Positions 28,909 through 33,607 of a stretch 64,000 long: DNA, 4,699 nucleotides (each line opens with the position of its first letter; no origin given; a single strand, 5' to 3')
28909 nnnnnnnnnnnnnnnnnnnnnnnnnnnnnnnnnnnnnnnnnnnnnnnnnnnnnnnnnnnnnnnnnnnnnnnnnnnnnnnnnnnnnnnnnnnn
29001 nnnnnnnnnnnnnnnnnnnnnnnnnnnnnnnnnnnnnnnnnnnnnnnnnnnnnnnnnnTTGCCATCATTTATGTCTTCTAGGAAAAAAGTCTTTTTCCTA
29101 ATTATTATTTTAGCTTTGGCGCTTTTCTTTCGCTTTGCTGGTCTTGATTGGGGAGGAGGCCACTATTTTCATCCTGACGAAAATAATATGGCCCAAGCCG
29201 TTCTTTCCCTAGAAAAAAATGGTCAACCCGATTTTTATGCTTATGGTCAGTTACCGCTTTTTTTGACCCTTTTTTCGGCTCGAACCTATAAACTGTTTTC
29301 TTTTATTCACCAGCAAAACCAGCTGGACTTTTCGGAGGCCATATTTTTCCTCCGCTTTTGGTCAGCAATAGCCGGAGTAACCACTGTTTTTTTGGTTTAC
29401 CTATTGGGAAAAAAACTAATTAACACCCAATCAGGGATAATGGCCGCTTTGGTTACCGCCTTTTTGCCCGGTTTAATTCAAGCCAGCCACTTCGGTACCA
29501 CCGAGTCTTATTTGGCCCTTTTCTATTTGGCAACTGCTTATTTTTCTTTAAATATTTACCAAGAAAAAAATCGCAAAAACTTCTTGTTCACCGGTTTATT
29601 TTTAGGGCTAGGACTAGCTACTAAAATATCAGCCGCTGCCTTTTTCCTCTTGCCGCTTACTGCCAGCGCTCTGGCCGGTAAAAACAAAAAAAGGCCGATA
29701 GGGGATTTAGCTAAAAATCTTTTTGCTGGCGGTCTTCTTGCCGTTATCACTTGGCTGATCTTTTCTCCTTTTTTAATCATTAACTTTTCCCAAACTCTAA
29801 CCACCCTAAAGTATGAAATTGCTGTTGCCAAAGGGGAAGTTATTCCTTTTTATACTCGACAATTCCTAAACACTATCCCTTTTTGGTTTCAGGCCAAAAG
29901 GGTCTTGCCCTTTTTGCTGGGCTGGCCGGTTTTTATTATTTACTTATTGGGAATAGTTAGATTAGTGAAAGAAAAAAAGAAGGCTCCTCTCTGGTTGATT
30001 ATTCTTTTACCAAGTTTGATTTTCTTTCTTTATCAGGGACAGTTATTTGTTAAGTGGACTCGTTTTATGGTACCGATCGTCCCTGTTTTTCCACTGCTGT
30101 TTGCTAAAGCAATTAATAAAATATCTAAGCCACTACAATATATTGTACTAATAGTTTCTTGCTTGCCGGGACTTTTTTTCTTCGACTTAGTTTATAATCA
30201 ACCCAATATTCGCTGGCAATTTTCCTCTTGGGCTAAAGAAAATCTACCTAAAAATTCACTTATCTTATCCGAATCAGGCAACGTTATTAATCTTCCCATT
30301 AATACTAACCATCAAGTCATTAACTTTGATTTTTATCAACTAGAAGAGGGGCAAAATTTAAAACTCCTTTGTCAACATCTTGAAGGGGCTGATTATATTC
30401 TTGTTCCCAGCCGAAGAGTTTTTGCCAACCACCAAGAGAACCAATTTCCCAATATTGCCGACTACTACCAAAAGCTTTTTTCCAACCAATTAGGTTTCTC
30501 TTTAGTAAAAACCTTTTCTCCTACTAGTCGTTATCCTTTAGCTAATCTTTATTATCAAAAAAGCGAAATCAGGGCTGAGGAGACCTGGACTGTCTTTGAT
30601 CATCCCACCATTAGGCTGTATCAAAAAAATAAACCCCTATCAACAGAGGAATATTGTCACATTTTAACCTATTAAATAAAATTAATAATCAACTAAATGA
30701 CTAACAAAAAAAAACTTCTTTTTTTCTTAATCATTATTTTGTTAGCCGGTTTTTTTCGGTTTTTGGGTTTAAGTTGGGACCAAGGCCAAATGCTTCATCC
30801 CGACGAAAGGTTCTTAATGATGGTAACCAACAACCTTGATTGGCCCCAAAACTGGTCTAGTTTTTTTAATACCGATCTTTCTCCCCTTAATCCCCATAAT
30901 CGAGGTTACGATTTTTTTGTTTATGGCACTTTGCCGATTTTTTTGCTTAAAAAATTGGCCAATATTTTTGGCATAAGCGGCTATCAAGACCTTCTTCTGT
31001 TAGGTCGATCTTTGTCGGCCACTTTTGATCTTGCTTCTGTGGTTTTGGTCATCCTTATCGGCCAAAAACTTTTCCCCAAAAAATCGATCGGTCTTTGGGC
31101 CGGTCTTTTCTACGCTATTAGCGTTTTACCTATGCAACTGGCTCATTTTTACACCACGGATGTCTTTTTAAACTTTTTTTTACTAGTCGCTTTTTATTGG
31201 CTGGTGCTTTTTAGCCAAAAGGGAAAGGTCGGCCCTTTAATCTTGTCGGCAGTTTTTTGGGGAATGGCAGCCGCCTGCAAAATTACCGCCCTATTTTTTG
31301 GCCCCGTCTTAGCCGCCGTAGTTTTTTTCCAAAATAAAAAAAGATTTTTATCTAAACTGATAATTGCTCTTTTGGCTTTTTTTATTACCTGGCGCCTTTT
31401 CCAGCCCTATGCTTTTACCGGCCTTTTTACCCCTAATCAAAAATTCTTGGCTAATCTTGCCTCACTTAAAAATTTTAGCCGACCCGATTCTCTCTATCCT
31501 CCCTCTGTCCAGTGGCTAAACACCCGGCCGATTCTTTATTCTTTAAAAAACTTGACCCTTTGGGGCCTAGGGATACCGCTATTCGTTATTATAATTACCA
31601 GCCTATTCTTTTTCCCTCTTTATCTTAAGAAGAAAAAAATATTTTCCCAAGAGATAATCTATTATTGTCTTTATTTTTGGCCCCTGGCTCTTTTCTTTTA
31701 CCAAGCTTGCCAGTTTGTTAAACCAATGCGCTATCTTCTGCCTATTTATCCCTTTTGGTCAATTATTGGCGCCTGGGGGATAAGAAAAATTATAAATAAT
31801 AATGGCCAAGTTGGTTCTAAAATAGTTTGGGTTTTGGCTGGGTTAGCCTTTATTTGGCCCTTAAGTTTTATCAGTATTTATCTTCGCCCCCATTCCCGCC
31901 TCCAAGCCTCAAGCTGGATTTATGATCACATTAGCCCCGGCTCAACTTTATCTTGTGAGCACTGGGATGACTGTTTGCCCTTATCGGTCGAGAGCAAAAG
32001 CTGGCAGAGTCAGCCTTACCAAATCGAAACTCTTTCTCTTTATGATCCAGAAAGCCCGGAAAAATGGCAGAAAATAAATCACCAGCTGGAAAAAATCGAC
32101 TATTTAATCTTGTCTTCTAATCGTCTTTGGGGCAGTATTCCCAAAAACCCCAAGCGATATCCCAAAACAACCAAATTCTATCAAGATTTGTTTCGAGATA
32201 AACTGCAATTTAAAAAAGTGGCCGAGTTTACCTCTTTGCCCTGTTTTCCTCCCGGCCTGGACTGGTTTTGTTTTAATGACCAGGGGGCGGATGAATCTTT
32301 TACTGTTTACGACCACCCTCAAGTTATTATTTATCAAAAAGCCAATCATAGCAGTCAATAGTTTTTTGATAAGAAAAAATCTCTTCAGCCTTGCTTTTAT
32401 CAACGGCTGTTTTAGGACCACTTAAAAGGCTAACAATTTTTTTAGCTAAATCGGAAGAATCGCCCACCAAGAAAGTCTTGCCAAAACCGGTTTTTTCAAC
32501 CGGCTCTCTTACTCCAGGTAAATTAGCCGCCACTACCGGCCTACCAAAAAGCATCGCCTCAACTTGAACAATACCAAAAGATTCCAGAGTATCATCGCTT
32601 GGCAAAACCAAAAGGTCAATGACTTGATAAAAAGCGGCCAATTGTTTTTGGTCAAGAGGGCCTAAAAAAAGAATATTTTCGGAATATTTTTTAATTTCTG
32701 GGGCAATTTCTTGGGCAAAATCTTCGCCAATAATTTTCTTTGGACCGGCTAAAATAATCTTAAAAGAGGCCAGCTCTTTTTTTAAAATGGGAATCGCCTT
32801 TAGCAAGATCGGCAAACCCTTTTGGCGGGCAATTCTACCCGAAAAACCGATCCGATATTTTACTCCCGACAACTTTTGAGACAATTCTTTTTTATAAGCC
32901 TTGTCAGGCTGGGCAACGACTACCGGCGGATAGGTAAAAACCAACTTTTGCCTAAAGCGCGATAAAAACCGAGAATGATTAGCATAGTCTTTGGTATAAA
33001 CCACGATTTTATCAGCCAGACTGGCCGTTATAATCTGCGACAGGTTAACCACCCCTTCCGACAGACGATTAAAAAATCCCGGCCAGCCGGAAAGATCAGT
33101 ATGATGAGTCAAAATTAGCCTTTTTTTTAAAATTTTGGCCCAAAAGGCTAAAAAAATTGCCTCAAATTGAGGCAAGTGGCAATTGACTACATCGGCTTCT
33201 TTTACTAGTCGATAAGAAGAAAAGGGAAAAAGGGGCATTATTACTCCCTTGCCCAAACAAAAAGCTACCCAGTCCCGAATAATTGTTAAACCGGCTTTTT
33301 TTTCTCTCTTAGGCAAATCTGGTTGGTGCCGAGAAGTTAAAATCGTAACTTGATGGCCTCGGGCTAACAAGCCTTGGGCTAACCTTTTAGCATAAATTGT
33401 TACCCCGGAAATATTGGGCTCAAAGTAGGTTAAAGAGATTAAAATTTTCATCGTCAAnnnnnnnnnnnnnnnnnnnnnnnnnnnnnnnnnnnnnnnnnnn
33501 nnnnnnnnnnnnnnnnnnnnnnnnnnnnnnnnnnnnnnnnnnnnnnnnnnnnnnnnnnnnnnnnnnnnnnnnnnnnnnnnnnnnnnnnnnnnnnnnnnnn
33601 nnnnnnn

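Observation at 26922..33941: Candidate polyprenyl-phospho-pentose (DPA-like) donor pathway: DPPRT + flavoprotein + two paralogous GT-C transferases + GT4 + HAD phosphatase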

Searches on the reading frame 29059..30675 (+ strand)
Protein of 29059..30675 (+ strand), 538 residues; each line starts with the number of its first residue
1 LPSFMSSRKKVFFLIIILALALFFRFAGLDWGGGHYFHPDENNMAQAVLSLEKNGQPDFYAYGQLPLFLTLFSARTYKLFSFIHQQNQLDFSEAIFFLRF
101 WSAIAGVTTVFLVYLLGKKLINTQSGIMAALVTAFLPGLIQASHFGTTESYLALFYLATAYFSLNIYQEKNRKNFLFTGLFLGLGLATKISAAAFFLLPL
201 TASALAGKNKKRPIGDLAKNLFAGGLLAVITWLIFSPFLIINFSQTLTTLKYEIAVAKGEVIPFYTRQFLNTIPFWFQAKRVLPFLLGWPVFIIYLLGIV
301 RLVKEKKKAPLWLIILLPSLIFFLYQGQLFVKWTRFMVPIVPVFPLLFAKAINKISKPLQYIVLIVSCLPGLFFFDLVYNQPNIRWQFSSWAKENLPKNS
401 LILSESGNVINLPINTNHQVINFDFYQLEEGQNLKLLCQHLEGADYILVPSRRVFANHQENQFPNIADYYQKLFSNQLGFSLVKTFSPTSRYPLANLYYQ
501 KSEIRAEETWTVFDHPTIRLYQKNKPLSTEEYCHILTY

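Call 3: search_protein_families(library=pfam, proteins=[window:29059-30675:+], max_evalue=0.01)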
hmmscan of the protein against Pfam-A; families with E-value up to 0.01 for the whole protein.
window:29059-30675:+ (538 aa): 2 families
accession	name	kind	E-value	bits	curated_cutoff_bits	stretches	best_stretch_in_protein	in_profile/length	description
PF13231.12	PMT_2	-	2.1e-16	61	26.1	1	93-240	19-159/160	Dolichyl-phosphate-mannose-protein mannosyltransferase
PF02366.24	PMT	-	1.1e-12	48.5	22.7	1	79-238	65-230/245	Dolichyl-phosphate-mannose-protein mannosyltransferase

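Call 4: search_protein_families(library=ncbifam, proteins=[window:29059-30675:+], max_evalue=0.01)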
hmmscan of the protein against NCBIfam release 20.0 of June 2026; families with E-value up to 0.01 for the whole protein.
window:29059-30675:+ (538 aa): 2 families
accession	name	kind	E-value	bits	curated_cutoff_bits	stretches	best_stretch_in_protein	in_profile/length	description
TIGR04154.1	archaeo_STT3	subfamily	3.7e-07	28.9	450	1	62-149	63-150/831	oligosaccharyl transferase, archaeosortase A system-associated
TIGR03663.1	TIGR03663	subfamily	6.5e-06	25.4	126.25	1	14-272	4-230/435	flippase activity-associated protein Agl23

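Call 36: search_solved_structures(query=window:29059-30675:+, max_evalue=1)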
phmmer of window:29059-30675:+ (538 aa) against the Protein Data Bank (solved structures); distinct sequences matched with E-value up to 1: 0.

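Call 66: search_solved_structures(query=A3, max_evalue=1)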
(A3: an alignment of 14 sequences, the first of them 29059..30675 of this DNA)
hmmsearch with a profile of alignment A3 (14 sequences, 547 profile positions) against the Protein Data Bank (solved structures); distinct sequences matched with E-value up to 1: 9.
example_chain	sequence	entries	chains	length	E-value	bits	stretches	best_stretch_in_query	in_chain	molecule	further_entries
9i5k_A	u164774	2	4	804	6.8e-07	31.7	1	8-242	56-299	Dolichyl-phosphate-mannose--protein mannosyltransferase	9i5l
23gf_B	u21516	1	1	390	9.3e-05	24.7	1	94-220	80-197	GPI mannosyltransferase 1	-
23gx_B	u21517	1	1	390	9.3e-05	24.7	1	94-220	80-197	GPI mannosyltransferase 1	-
5gmy_A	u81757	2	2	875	0.002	20.2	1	57-408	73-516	Transmembrane oligosaccharyl transferase, putative | Dolichyl-phosphooligosaccharide-protein glycotransferase 3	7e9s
3waj_A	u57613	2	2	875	0.002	20.2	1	57-408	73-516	Transmembrane oligosaccharyl transferase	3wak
6s7t_A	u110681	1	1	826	0.018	17.1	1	98-357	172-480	Dolichyl-diphosphooligosaccharide--protein glycosyltransferase subunit STT3B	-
8i9p_Lh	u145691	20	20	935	0.16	14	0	103-358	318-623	dolichyl-diphosphooligosaccharide--protein glycotransferase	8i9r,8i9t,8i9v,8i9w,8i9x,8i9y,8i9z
5ezm_A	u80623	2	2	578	0.2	13.6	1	15-357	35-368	4-amino-4-deoxy-L-arabinose transferase or related glycosyltransferases of PMT family | 4-amino-4-deoxy-L-arabinose (L-Ara4N) transferase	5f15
6pnj_F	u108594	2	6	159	0.41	12.7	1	180-243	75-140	Photosystem I reaction center protein PsaF subunit III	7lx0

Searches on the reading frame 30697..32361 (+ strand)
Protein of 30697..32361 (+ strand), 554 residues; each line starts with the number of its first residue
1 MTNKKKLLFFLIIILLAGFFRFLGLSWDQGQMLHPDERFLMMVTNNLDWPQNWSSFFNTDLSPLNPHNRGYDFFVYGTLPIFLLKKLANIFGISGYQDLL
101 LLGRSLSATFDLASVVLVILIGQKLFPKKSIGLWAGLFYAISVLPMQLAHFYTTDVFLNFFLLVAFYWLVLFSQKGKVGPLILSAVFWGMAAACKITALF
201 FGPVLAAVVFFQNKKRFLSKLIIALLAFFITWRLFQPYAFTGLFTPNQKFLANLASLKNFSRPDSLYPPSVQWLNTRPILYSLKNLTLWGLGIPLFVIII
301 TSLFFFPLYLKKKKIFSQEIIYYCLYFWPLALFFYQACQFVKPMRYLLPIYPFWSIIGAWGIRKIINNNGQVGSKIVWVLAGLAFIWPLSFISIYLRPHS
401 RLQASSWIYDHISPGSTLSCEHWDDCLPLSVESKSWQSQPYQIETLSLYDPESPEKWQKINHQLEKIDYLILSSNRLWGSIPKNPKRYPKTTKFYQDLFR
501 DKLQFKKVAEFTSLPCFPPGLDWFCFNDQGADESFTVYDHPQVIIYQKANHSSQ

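Call 3: search_protein_families(library=pfam, proteins=[window:30697-32361:+], max_evalue=0.01)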
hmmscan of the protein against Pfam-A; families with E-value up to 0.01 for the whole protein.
window:30697-32361:+ (554 aa): 2 families
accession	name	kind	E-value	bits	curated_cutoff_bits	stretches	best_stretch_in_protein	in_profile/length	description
PF13231.12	PMT_2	-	1.5e-09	38.7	26.1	1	106-235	27-154/160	Dolichyl-phosphate-mannose-protein mannosyltransferase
PF02366.24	PMT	-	0.00088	19.3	22.7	1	104-212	86-203/245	Dolichyl-phosphate-mannose-protein mannosyltransferase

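Call 4: search_protein_families(library=ncbifam, proteins=[window:30697-32361:+], max_evalue=0.01)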
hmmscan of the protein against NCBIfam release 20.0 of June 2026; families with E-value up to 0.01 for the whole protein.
window:30697-32361:+ (554 aa): 0 families

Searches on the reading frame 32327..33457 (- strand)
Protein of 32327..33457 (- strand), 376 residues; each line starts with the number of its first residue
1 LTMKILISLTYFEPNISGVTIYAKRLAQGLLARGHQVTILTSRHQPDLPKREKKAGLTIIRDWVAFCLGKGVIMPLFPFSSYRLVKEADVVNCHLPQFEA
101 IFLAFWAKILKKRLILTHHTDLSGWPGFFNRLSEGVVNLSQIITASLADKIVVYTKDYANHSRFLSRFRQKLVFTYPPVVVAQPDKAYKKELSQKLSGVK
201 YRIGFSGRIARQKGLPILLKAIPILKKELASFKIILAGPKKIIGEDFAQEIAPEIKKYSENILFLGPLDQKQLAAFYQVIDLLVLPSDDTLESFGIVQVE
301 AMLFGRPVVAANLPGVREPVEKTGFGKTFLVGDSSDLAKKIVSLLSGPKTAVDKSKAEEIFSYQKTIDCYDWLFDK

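Call 3: search_protein_families(library=pfam, proteins=[window:32327-33457:-], max_evalue=0.01)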
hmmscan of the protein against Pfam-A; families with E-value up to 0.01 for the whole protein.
window:32327-33457:- (376 aa): 5 families
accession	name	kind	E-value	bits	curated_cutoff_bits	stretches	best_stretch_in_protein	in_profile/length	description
PF00534.26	Glycos_transf_1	-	3.2e-25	89.1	26.4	1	200-353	15-164/172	Glycosyl transferases group 1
PF13692.12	Glyco_trans_1_4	-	6.4e-25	88.5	27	1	201-346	2-141/142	Glycosyl transferases group 1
PF13439.12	Glyco_transf_4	-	1.1e-16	61.8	28.5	1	16-178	1-165/170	Glycosyltransferase Family 4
PF13579.12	Glyco_trans_4_4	-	6.6e-12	46.5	29.7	1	17-173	1-153/158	Glycosyl transferase 4-like domain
PF20706.3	GT4-conflict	-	1.5e-05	24.6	26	1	178-325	173-324/385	Family 4 Glycosyltransferase in conflict systems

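Call 4: search_protein_families(library=ncbifam, proteins=[window:32327-33457:-], max_evalue=0.01)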
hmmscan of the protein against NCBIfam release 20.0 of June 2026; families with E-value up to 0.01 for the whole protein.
window:32327-33457:- (376 aa): 30 families (the best 25 are shown)
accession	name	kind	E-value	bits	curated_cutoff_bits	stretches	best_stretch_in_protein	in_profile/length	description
TIGR04157.1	glyco_rSAM_CFB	subfamily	1.8e-16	60.2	400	1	203-335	230-354/406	TIGR04157 family glycosyltransferase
TIGR04063.1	stp3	hypoth_equivalog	2.1e-15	56.5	442.05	1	182-352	198-365/397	TIGR04063 family PEP-CTERM/XrtA system glycosyltransferase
TIGR03449.1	mycothiol_MshA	equivalog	4.9e-15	55.3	462.5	1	200-356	220-378/406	D-inositol-3-phosphate glycosyltransferase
TIGR02149.1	glgA_Coryne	subfamily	5.4e-15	55.4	302.4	1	196-363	200-376/391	glycogen synthase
TIGR03999.1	thiol_BshA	equivalog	1e-14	54.3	273.7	1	256-374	251-370/375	N-acetyl-alpha-D-glucosaminyl L-malate synthase BshA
NF041876.1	EPS_EpsE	equivalog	5e-14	52.3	400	1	198-356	212-370/389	exopolysaccharide biosynthesis GT4 family glycosyltransferase EpsE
TIGR04047.1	MSMEG_0565_glyc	hypoth_equivalog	1.7e-13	50.4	259.85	1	187-350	183-344/373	MSMEG_0565 family glycosyltransferase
NF012028.0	PRK15484.1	subfamily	9.7e-13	47.9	618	1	201-325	194-323/380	lipopolysaccharide N-acetylglucosaminyltransferase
NF038295.1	EPS_HpsP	equivalog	1.4e-12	47.3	550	1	181-351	185-356/388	hormogonium polysaccharide biosynthesis glycosyltransferase HpsP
NF046085.1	XrtY_assoc_Gly1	equivalog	4.8e-12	45.4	400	1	100-343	112-345/387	XrtY-associated glycosyltransferase XYAG1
NF038229.1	Glyco4_Geo_Pelo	equivalog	8.7e-12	44.7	400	1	212-352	173-306/338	GPMC system family 4 glycosyltransferase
NF038298.1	EPS_HpsO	equivalog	4.7e-10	38.8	575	1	190-370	189-371/388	hormogonium polysaccharide biosynthesis glycosyltransferase HpsO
TIGR02095.1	glgA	subfamily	7.2e-10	38.1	328.45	1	199-341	293-435/477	glycogen/starch synthase, ADP-glucose type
NF053787.1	GlcN_PG_synth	equivalog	1.1e-09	37.6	480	1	197-354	194-333/361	N-acetylglucosaminyl phosphatidylglycerol synthase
NF049988.1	MGlcDAGSynMgs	equivalog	2.2e-09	37.1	400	1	207-309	220-317/398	alpha-monoglucosyldiacylglycerol synthase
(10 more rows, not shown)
